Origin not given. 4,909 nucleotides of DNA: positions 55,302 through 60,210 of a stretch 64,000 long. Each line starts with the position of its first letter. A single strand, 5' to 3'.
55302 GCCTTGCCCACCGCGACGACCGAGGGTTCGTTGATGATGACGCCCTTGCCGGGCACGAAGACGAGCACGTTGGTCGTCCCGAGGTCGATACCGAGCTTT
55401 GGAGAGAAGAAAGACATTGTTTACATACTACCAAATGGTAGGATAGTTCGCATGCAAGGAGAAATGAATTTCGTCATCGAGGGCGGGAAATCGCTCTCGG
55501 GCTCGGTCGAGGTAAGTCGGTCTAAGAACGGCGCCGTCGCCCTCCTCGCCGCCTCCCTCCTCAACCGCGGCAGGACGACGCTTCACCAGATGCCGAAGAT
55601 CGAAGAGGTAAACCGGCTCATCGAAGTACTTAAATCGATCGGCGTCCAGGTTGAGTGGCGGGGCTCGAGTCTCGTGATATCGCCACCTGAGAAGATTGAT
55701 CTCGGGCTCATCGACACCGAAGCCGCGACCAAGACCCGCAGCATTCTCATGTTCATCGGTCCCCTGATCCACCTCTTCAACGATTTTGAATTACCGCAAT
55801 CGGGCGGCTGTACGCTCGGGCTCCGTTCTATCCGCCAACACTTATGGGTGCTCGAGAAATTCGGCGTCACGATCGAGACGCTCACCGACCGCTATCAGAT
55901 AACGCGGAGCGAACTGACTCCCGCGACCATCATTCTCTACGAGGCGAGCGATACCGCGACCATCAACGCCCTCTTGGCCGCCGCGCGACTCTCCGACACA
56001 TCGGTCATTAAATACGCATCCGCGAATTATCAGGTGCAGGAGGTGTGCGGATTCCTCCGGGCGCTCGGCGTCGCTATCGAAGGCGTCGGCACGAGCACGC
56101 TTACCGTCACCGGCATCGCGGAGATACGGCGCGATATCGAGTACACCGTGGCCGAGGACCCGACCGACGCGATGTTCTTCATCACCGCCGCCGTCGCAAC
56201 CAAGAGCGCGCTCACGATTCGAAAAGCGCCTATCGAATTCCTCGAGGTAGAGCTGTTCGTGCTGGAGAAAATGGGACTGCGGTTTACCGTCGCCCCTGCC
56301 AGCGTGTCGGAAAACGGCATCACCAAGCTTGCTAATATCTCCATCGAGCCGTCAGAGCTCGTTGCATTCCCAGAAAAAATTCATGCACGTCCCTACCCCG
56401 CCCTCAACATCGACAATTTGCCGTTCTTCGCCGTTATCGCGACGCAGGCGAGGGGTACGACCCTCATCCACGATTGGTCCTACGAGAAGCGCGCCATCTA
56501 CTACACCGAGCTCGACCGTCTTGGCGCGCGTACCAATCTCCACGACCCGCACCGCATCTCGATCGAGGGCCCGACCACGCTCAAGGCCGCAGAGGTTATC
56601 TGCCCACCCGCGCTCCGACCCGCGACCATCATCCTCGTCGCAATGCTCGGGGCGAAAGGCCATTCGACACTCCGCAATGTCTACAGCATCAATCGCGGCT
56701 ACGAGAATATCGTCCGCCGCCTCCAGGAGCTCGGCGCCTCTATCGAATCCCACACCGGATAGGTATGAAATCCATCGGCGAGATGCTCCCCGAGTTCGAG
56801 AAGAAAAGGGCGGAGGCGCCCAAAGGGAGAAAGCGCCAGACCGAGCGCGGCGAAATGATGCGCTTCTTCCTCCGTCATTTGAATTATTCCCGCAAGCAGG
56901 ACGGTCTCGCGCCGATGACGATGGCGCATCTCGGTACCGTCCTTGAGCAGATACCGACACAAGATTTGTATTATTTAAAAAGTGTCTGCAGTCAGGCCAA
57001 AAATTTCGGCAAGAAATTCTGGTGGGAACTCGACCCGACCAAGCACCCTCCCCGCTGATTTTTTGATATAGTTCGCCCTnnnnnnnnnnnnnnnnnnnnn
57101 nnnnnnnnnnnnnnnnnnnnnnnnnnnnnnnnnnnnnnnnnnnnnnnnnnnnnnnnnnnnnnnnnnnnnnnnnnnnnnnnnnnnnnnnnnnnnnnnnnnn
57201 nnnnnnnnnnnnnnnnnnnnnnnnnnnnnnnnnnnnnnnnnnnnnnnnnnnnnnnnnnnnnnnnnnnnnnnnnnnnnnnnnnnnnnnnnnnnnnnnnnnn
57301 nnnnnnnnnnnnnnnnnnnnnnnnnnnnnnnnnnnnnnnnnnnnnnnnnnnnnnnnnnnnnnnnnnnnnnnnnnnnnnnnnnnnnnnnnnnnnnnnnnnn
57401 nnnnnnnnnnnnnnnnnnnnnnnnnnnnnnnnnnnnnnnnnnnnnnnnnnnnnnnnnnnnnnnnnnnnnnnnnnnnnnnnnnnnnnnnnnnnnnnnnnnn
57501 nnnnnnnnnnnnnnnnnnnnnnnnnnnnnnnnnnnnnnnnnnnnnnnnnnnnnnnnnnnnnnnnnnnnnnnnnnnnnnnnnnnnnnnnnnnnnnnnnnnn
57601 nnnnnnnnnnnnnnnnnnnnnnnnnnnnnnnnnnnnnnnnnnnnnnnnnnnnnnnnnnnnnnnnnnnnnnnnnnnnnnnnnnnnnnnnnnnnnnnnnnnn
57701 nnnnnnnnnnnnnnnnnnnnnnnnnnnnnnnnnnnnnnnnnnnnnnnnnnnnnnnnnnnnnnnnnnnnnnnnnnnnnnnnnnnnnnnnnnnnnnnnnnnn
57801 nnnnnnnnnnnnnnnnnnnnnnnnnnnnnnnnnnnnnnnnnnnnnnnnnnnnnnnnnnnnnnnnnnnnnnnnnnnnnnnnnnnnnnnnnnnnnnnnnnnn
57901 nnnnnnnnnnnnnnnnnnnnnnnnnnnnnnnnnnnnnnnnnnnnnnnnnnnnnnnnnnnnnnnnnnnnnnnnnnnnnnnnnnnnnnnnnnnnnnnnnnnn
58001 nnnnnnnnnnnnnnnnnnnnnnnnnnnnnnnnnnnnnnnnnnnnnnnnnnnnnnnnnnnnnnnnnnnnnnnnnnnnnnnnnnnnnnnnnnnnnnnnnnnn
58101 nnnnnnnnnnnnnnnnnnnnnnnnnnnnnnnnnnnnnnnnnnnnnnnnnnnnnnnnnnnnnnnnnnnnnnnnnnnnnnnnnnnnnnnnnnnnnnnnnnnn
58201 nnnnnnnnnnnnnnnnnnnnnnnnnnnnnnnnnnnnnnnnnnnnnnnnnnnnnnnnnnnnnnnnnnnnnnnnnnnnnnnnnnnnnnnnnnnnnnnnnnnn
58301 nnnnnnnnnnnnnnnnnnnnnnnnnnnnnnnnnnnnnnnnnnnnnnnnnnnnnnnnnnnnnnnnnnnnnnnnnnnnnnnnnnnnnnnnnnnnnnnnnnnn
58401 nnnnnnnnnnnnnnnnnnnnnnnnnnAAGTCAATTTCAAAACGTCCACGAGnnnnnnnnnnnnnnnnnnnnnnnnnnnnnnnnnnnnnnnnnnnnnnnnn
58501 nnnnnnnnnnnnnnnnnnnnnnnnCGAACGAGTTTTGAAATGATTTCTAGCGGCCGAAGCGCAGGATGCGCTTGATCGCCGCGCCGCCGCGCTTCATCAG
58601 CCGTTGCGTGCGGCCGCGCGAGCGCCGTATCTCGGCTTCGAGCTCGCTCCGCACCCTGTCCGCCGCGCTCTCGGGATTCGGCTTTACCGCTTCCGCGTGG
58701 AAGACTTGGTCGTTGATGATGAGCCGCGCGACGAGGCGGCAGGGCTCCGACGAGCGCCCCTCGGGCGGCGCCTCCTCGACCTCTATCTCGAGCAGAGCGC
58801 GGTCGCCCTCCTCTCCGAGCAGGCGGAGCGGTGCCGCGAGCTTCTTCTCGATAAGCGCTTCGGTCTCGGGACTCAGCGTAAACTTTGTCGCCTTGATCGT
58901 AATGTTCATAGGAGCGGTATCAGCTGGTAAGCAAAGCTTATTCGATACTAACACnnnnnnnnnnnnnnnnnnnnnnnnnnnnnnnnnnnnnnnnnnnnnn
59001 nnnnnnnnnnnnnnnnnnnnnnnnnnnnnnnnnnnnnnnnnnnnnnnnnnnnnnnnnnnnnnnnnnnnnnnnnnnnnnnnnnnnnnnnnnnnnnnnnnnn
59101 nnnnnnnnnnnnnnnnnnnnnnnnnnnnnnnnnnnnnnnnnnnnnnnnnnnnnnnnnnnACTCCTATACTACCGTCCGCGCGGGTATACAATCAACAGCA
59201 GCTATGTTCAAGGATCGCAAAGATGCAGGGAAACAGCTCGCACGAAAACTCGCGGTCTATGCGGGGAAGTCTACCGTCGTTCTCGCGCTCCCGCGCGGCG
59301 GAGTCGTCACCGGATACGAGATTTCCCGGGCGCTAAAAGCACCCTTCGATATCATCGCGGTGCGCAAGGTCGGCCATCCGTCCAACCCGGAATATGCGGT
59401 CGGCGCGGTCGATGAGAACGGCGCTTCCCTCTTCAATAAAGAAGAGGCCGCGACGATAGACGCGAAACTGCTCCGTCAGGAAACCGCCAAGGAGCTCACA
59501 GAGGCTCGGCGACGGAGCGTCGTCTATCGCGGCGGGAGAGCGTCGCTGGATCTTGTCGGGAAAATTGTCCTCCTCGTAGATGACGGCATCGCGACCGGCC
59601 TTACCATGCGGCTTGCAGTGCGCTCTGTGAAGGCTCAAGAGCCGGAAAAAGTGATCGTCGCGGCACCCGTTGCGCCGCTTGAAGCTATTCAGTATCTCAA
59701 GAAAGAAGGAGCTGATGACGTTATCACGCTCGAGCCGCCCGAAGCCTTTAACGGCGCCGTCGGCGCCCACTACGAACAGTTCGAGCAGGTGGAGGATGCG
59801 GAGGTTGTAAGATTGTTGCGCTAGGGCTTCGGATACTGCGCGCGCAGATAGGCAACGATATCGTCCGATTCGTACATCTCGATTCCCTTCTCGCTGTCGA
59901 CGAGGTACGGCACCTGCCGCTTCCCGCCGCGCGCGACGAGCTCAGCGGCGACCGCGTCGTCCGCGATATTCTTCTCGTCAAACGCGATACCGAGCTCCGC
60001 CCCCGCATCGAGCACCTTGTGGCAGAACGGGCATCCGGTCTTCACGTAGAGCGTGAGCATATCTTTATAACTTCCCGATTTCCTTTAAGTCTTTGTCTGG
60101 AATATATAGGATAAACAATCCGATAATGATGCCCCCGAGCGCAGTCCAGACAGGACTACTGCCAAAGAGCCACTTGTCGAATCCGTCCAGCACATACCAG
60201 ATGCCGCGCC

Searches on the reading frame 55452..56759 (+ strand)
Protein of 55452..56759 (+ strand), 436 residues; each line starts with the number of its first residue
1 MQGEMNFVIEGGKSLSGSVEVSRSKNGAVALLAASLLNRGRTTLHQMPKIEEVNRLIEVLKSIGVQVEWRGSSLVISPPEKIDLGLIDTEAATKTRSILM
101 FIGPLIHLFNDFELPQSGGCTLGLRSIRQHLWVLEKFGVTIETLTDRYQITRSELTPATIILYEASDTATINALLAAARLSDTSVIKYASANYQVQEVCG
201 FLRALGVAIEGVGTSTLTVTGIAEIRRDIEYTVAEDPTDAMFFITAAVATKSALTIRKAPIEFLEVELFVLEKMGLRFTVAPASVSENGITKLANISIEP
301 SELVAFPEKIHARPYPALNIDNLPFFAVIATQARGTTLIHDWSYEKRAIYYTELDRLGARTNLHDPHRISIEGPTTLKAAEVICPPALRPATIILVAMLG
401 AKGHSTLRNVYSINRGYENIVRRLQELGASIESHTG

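Call 57: search_protein_families(library=pfam, proteins=[window:55452-56759:+], max_evalue=0.001)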
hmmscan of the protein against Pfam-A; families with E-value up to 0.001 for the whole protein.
window:55452-56759:+ (436 aa): 1 family
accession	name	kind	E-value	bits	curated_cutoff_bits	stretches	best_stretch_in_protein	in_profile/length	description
PF00275.25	EPSP_synthase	-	9.8e-45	153.4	22.8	1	10-424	2-417/417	EPSP synthase (3-phosphoshikimate 1-carboxyvinyltransferase)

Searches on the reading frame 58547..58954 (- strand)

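Call 57: search_protein_families(library=pfam, proteins=[window:58547-58954:-], max_evalue=0.001)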
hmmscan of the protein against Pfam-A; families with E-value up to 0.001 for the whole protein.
window:58547-58954:- (135 aa): 1 family
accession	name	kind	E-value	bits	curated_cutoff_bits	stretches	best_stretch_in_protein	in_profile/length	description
PF02482.25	Ribosomal_S30AE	-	5.7e-06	27.4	23.7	1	18-116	1-87/88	Sigma 54 modulation protein / S30EA ribosomal protein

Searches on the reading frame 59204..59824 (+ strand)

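Call 57: search_protein_families(library=pfam, proteins=[window:59204-59824:+], max_evalue=0.001)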
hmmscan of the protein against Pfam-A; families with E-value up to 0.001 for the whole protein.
window:59204-59824:+ (206 aa): 1 family
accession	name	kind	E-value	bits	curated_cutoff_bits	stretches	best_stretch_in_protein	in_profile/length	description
PF00156.33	Pribosyltran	-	4.7e-21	75.2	26.3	1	10-187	16-152/158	Phosphoribosyl transferase domain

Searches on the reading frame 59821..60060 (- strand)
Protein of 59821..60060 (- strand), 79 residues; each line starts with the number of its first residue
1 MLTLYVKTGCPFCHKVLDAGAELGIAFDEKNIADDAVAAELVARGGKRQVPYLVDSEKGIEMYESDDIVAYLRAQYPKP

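Call 57: search_protein_families(library=pfam, proteins=[window:59821-60060:-], max_evalue=0.001)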
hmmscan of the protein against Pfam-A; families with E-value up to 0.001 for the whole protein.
window:59821-60060:- (79 aa): 4 families
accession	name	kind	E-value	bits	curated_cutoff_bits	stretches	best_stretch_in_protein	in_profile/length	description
PF13417.12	GST_N_3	-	5.3e-12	46.4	22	1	4-79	1-74/75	Glutathione S-transferase, N-terminal domain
PF00462.30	Glutaredoxin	-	1.2e-10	41.8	22.9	1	3-54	2-54/60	Glutaredoxin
PF13409.12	GST_N_2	-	1.7e-09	38.6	25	1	10-74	2-69/70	Glutathione S-transferase, N-terminal domain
PF02798.26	GST_N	-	4.9e-05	24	20.9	1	2-72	3-74/76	Glutathione S-transferase, N-terminal domain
